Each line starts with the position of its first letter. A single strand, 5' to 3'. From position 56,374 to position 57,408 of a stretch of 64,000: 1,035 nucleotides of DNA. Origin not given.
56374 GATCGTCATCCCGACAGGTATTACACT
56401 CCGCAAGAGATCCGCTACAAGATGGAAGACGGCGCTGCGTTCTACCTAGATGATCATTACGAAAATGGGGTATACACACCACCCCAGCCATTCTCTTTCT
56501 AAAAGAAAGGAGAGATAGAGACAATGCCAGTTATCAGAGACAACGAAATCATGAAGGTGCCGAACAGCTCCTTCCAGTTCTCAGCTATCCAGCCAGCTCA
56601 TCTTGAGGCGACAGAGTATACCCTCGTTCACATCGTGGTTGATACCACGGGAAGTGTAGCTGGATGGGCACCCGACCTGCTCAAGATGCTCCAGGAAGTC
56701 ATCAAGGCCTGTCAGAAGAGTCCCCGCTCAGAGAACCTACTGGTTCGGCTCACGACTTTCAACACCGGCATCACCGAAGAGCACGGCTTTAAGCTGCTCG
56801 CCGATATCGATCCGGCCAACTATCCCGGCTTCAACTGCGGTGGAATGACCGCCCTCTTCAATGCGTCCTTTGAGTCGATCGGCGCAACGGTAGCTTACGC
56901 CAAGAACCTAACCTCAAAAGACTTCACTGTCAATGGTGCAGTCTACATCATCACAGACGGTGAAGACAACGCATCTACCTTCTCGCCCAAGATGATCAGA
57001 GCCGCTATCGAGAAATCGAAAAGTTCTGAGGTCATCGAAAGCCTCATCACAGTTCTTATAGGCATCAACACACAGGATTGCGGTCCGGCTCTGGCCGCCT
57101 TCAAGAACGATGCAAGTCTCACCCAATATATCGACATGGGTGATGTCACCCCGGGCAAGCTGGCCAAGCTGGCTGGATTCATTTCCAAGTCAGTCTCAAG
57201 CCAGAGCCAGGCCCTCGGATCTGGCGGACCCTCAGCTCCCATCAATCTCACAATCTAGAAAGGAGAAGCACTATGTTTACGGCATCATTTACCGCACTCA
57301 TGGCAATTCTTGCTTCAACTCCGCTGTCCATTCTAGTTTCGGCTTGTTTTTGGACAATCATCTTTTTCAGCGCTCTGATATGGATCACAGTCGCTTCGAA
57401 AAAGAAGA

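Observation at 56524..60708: Operon of vWA protein, PP2C-like phosphatase and kinase-like protein resembling the TerY-P triad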

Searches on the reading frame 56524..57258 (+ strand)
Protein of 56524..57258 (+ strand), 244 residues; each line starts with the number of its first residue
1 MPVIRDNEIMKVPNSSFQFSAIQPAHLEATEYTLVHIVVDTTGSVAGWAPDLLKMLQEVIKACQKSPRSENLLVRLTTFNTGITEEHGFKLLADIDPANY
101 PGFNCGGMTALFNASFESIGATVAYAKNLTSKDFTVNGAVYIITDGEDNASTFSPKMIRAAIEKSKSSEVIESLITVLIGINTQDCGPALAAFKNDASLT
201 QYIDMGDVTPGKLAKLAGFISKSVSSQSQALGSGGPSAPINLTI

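Call 3: search_protein_families(library=pfam, proteins=[window:56524-57258:+], max_evalue=0.1)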
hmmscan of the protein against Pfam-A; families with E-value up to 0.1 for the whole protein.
window:56524-57258:+ (244 aa): 0 families

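Call 4: search_protein_families(library=phrogs, proteins=[window:56524-57258:+], max_evalue=0.01)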
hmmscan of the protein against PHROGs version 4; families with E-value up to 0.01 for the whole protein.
window:56524-57258:+ (244 aa): 1 family
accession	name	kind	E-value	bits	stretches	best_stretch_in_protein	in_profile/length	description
phrog_7371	-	unknown function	2.2e-10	41.5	1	31-167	5-130/204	-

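Call 8: search_protein_families(library=padloc, proteins=[window:56524-57258:+], max_evalue=0.1)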
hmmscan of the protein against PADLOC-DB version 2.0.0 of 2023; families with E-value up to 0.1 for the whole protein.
window:56524-57258:+ (244 aa): 0 families

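Call 9: search_protein_families(library=ncbifam, proteins=[window:56524-57258:+], max_evalue=0.1)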
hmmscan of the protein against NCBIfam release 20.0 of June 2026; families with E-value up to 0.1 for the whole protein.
window:56524-57258:+ (244 aa): 0 families

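Call 10: search_solved_structures(query=window:56524-57258:+, max_evalue=10, show_alignments=2)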
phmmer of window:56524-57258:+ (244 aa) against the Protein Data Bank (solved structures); distinct sequences matched with E-value up to 10: 4.
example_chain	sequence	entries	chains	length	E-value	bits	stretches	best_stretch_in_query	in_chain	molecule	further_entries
7lat_A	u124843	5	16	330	0.74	12.7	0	79-119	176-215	Ketol-acid reductoisomerase | Ketol-acid reductoisomerase (NADP(+))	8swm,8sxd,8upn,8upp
7rdu_A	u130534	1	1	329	0.76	12.7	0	79-119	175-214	Ketol-acid reductoisomerase (NADP(+))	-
8cy8_A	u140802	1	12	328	0.79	12.6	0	79-119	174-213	Ketol-acid reductoisomerase (NADP(+))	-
8upq_A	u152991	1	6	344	0.83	12.5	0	79-119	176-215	Ketol-acid reductoisomerase (NADP(+))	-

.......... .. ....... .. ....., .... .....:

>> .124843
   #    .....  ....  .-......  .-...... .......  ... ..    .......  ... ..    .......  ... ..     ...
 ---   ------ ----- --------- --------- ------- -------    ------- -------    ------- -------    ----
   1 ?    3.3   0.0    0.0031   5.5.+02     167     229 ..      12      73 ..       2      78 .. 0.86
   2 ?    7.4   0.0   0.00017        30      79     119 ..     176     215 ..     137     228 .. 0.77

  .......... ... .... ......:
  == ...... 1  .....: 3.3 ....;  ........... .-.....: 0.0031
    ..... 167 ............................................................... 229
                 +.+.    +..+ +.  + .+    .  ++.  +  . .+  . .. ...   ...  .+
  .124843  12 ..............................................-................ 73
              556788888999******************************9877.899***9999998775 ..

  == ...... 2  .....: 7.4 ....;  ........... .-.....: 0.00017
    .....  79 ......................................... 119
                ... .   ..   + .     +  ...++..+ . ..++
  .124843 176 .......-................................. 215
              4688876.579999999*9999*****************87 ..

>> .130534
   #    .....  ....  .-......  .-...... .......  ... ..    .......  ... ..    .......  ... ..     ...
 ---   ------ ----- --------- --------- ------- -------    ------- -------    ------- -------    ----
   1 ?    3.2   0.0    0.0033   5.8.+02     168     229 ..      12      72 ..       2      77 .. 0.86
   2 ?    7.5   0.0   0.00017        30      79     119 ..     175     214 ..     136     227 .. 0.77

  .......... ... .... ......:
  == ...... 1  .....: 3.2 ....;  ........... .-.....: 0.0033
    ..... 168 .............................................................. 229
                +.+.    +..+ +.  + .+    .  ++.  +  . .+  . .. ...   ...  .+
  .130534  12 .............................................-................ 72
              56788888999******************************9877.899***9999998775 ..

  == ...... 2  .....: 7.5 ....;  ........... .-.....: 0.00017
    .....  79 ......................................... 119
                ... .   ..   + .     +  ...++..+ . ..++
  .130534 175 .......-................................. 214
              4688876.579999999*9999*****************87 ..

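Call 11: find_homologous_proteins(query=window:56524-57258:+)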
Query window:56524-57258:+ (244 aa): 1518 proteins with E <= 0.001 among 1879 candidates; the best 120 are listed.
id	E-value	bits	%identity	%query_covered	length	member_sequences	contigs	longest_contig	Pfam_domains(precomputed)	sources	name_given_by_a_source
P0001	1.2e-150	517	98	100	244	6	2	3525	-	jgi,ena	jgi:hypothetical protein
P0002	1.0e-138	478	91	100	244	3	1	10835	-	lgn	-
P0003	5.4e-122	424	88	92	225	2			-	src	-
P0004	7.9e-122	423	82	100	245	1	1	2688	-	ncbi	-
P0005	1.7e-121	422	79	100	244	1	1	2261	-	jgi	jgi:uncharacterized protein YegL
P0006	1.5e-112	393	71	100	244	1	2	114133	-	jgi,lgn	jgi:hypothetical protein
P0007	6.3e-105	368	69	100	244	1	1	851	-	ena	-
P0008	3.4e-100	352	68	100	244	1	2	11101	-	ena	-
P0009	5.6e-96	339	65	100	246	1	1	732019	-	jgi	jgi:hypothetical protein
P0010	1.6e-92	327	64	98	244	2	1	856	-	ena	-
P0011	9.6e-90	318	63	100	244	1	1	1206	-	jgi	jgi:uncharacterized protein YegL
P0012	1.0e-88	315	61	100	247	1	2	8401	-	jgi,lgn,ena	-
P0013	1.1e-88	315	61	100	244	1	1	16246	-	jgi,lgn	jgi:uncharacterized protein YegL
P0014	4.2e-86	306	61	100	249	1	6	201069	-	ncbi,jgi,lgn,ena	jgi:hypothetical protein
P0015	3.5e-85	303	61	100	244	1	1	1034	-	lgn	-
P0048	2.9e-77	277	58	97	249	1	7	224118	-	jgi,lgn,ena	jgi:uncharacterized protein YegL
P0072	2.9e-74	268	57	100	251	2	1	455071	-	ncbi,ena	-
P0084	3.2e-73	264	57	98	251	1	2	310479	-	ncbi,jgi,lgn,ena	-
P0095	8.2e-73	263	51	97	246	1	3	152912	-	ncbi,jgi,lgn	jgi:uncharacterized protein YegL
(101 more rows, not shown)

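Call 14: find_encoding_contigs(protein=P0009, flank=10000, max_places=2)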
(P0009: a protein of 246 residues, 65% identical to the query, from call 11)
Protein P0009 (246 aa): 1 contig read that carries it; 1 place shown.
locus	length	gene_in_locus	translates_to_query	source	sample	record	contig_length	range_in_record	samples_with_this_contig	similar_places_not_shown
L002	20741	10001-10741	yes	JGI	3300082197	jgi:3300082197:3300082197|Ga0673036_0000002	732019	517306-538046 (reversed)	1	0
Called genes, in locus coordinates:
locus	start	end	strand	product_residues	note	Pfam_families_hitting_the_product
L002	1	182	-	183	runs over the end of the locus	-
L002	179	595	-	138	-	-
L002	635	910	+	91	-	-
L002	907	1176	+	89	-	-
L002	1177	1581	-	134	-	-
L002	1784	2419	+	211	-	-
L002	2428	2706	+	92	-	-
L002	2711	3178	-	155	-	-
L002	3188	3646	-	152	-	-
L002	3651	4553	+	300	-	-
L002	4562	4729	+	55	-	-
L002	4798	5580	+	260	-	PF25283:DUF7873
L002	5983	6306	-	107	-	-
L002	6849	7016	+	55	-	-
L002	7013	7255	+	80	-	-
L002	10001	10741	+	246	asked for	-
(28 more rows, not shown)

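Call 15: find_encoding_contigs(protein=P0072, flank=10000, max_places=2)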
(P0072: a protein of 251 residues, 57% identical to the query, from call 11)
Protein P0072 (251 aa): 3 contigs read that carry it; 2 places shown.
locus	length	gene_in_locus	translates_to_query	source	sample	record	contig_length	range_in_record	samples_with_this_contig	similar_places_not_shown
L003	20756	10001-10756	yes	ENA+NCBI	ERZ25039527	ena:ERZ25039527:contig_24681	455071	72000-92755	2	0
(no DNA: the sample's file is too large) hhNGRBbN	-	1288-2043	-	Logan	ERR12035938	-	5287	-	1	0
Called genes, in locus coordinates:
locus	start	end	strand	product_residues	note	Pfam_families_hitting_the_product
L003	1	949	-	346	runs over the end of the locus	PF00814:TsaD, PF22521:HypF_C_2 (weak)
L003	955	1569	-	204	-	PF01797:Y1_Tnp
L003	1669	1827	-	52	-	-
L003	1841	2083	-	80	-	-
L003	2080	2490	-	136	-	-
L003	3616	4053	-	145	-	PF00293:NUDIX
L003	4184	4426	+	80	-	-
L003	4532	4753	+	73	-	-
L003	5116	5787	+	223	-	PF00293:NUDIX, PF19368:WHD_AraR, PF21906:WHD_NrtR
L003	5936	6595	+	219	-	PF04973:NMN_transporter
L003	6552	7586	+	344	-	PF01467:CTP_transf_like (faint), PF13521:AAA_28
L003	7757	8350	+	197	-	-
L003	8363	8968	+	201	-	-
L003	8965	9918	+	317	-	-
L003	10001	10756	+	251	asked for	-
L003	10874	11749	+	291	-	PF13672:PP2C_2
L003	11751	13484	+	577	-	PF00069:Pkinase (weak)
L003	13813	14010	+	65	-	-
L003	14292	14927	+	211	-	PF01467:CTP_transf_like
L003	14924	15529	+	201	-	PF00857:Isochorismatase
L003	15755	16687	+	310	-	-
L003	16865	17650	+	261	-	PF01513:NAD_kinase, PF20143:NAD_kinase_C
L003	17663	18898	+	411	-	PF17767:NAPRTase_N, PF04095:NAPRTase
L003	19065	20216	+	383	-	PF15891:Nuc_deoxyri_tr2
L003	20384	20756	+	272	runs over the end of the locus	PF00300:His_Phos_1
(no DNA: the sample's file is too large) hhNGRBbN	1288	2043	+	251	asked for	-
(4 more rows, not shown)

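Call 24: search_solved_structures(query=A1, max_evalue=1, show_alignments=2)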
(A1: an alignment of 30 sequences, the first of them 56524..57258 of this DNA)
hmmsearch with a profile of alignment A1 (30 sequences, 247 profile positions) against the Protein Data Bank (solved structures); distinct sequences matched with E-value up to 1: 1.
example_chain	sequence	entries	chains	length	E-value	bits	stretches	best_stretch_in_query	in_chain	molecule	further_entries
4v8z_CV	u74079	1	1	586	0.98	12.3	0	93-157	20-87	EUKARYOTIC TRANSLATION INITIATION FACTOR 5B, PROBABLE TRANSLATION INITIATION FACTOR IF-2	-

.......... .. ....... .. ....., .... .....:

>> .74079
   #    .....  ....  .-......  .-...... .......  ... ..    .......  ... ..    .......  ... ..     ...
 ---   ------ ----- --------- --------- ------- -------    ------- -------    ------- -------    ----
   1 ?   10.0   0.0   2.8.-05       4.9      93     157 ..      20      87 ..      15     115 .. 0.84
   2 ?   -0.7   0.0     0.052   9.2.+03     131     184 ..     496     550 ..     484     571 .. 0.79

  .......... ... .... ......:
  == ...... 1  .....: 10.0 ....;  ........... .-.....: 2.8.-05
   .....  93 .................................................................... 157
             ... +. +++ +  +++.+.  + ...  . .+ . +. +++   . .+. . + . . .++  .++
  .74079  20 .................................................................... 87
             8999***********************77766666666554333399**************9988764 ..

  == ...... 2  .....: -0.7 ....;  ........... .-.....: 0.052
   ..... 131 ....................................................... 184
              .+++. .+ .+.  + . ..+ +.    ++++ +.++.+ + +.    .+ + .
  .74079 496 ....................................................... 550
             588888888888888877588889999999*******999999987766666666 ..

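Call 25: search_protein_families(library=pfam, alignment_id=A1, max_evalue=0.01)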
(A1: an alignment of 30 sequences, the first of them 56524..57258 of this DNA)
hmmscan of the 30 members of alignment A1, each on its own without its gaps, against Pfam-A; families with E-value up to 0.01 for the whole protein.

A. member 1, window:56524-57258:+ (244 aa): 0 families

B. families by the number of members that match (of 30 scanned): 5 families
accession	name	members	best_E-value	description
PF13519.12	VWA_2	4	0.0011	von Willebrand factor type A domain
PF05762.20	VWA_CoxE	4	0.0011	VWA domain containing CoxE-like protein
PF00092.34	VWA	3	1.2e-05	von Willebrand factor type A domain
PF09967.15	DUF2201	2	0.0024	VWA-like domain (DUF2201)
PF04844.18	Ovate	1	0.0084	Transcriptional repressor, ovate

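Call 33: predict_structure(alignment_id=A1)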
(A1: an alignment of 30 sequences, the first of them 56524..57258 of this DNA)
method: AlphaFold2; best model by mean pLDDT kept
length: 244 residues; sequences in the alignment: 30
mean_pLDDT: 85.7   pTM: 0.86
mean pLDDT of the five models: 85.7, 85.1, 84.4, 83.0, 81.7
residues with pLDDT >= 90: 142; 70-90: 76; 50-70: 9; < 50: 17
segments of 3 or more residues with pLDDT < 50: 1-4, 232-244
pLDDT, mean of each block of 10 residues (from residue 1): 63 90 85 94 91 91 82 94 94 91 92 96 94 90 93 95 81 90 91 94 87 80 70 43 41
secondary structure, 60 per line:
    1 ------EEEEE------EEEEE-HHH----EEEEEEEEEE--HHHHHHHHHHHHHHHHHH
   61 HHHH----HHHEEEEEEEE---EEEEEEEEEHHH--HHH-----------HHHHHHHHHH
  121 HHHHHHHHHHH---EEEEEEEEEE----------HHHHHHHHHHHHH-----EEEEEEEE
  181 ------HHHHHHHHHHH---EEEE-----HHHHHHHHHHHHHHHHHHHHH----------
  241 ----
elements in order: E7-11 E18-22 E31-40 H43-64 E72-79 E83-91 H111-131 E135-144 H155-167 E173-180 H187-197 E201-204 H210-230

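Call 37: fold_search(model_id=the predicted structure, library=pdb)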
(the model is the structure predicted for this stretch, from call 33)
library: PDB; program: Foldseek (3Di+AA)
matches with E <= 10: 1483; with E <= 0.001: 318
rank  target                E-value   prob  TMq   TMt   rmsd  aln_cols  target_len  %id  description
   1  9c4f_I                2.0e-08  1.00  0.58  0.72   3.8       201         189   14  Infectious B19V capsid (released 2024-10-16)
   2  3q3g_E                2.9e-08  1.00  0.56  0.70   4.3       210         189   14  Crystal Structure of A-domain in complex with antibody (released 2011-11-30)
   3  6fpy_A                4.4e-08  1.00  0.57  0.25  13.3       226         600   13  Inter-alpha-inhibitor heavy chain 1, wild type (released 2019-02-27)
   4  1qcy                  4.9e-08  1.00  0.53  0.65   4.7       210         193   13  THE CRYSTAL STRUCTURE OF THE I-DOMAIN OF HUMAN INTEGRIN ALPHA1BETA1 (released 2003-09-02)
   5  4cnb_A                6.2e-08  1.00  0.52  0.35   5.2       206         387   16  Structure of proximal thread matrix protein 1 (PTMP1) from the mussel byssus - Crystal form 2 (released 2014-03-12)
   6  7ba2_A                6.2e-08  1.00  0.59  0.36  16.9       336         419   13  D319A mutant of the PilB minor pilin from Streptococcus sanguinis (released 2021-04-28)
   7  5hj2_A                6.6e-08  1.00  0.56  0.68   4.6       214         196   15  Integrin alpha2beta1 I-domain (released 2017-04-12)
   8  5hj2_F                6.6e-08  1.00  0.54  0.66   4.8       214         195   15  Integrin alpha2beta1 I-domain (released 2017-04-12)
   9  5hj2_C                7.5e-08  1.00  0.57  0.68   4.5       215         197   15  Integrin alpha2beta1 I-domain (released 2017-04-12)
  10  8ebu_E                7.5e-08  1.00  0.53  0.35   5.3       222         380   11  XPC release from Core7-XPA-DNA (Cy5) (released 2023-04-19)
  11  6fpy_B                8.4e-08  1.00  0.57  0.26  13.4       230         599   11  Inter-alpha-inhibitor heavy chain 1, wild type (released 2019-02-27)
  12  3ibs_A                8.4e-08  1.00  0.44  0.51   7.9       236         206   14  Crystal structure of conserved hypothetical protein BatB from Bacteroides thetaiotaomicron (released 2009-08-25)
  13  1n3y                  9.4e-08  1.00  0.52  0.65   5.5       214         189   13  Crystal structure of the alpha-X beta2 integrin I domain (released 2003-02-18)
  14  4f1j_A                1.0e-07  1.00  0.51  0.60   4.8       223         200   14  Crystal structure of the MG2+ loaded VWA domain of plasmodium falciparum trap protein (released 2013-01-30)
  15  4igi                  1.1e-07  1.00  0.52  0.62   5.0       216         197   11  Crystal structure of the Collagen VI alpha3 N5 domain (released 2013-12-18)
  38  8s05_A                2.7e-07  1.00  0.48  0.32   8.7       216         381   15  ArnAB complex an archaeal ortholog of the Sec23/24 core motif (released 2025-10-29)
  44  8s05_B                3.4e-07  1.00  0.48  0.33   8.7       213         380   15  ArnAB complex an archaeal ortholog of the Sec23/24 core motif (released 2025-10-29)
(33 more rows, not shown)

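Call 57: search_dna_similar(query=window:56524-57258:+, collection=phages, mode=protein, max_rows=25, max_evalue=0.001)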
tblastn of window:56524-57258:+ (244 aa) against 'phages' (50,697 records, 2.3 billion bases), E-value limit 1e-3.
Records with a match: 3; places in all: 3; records where one place covers at least 80% of the query: 2.
Best place of each record, by identity: <60% 3.
By first word of the organism name: uncultured 3.
By host as written in the record: - 3.
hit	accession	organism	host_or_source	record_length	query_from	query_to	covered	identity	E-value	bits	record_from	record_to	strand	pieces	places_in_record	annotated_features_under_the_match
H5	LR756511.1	uncultured phage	metagenomic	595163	1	240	98%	47.2%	2e-59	207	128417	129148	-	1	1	record has no annotation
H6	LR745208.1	uncultured phage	metagenomic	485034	1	234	96%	41.4%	5e-47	172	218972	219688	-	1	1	record has no annotation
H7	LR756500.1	uncultured phage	metagenomic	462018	18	182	68%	28.1%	9e-10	64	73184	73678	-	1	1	record has no annotation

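Call 88: search_dna_similar(query=window:56524-57258:+, collection=plasmids, mode=protein, max_rows=15, max_evalue=0.1)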
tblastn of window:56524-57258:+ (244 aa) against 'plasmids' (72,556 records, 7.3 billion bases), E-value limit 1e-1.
Records with a match: 4; places in all: 4; records where one place covers at least 80% of the query: 4.
Best place of each record, by identity: <60% 4.
By first word of the organism name: Variovorax 4.
By predicted mobility (MOB-suite, as given by PLSDB): non-mobilizable 4.
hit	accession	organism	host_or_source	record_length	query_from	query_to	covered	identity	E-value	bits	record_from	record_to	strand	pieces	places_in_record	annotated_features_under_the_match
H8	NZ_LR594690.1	Variovorax sp. WDL1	linuron-contaminated soil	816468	15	240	93%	49.6%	9e-59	207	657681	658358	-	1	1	hypothetical protein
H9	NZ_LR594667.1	Variovorax sp. SRS16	linuron-contaminated soil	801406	15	237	91%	50.2%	7e-58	204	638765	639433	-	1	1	hypothetical protein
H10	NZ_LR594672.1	Variovorax sp. PBL-E5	linuron-contaminated soil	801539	15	237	91%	50.2%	7e-58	204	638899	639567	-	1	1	hypothetical protein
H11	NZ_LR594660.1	Variovorax sp. PBL-H6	linuron-contaminated soil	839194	15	237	91%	50.2%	7e-58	204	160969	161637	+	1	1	hypothetical protein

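Call 89: get_annotated_region(hit=H9, flank=9000)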
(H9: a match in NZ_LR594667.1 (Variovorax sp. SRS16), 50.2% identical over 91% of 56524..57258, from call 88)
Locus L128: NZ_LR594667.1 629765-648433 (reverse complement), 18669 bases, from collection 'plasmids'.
description: Variovorax sp. SRS16 plasmid 2
organism: Variovorax sp. SRS16 (NCBI taxid 282217)
taxonomy: Bacteria; Pseudomonadota; Betaproteobacteria; Burkholderiales; Comamonadaceae; Variovorax; Variovorax sp. SRS16
host: -; source: linuron-contaminated soil; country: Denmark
typing (MOB-suite, as given by PLSDB): non-mobilizable
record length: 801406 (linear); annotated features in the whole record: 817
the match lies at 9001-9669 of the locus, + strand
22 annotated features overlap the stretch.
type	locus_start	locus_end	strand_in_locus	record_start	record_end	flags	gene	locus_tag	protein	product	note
CDS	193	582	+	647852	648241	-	-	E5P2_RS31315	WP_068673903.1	hypothetical protein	-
CDS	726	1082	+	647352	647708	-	-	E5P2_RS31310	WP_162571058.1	hypothetical protein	-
CDS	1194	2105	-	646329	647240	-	-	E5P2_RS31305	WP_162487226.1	S49 family peptidase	GO:0006508 - proteolysis [Evidence IEA]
CDS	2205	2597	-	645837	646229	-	-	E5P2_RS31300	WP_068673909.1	hypothetical protein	-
CDS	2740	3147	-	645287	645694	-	-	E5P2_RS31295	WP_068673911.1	hypothetical protein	-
CDS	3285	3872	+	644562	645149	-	-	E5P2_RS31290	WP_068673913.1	ribonuclease HII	-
CDS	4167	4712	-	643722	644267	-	-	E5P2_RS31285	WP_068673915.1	alpha-ketoglutarate-dependent dioxygenase AlkB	-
CDS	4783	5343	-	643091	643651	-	-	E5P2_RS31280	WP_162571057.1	hypothetical protein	-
CDS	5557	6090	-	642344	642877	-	-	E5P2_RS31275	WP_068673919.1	macro domain-containing protein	-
CDS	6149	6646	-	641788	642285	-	-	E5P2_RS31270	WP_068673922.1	regulatory protein RecX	GO:0006282 - regulation of DNA repair [Evidence IEA]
CDS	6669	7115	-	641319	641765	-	-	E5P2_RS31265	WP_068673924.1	NUDIX hydrolase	-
CDS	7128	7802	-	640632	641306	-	-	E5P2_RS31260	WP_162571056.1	NUDIX domain-containing protein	-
CDS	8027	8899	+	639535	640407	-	-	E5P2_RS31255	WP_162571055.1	cysteine hydrolase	-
CDS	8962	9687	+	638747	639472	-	-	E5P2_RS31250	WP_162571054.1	hypothetical protein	-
CDS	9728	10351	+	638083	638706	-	-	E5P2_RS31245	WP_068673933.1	hypothetical protein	-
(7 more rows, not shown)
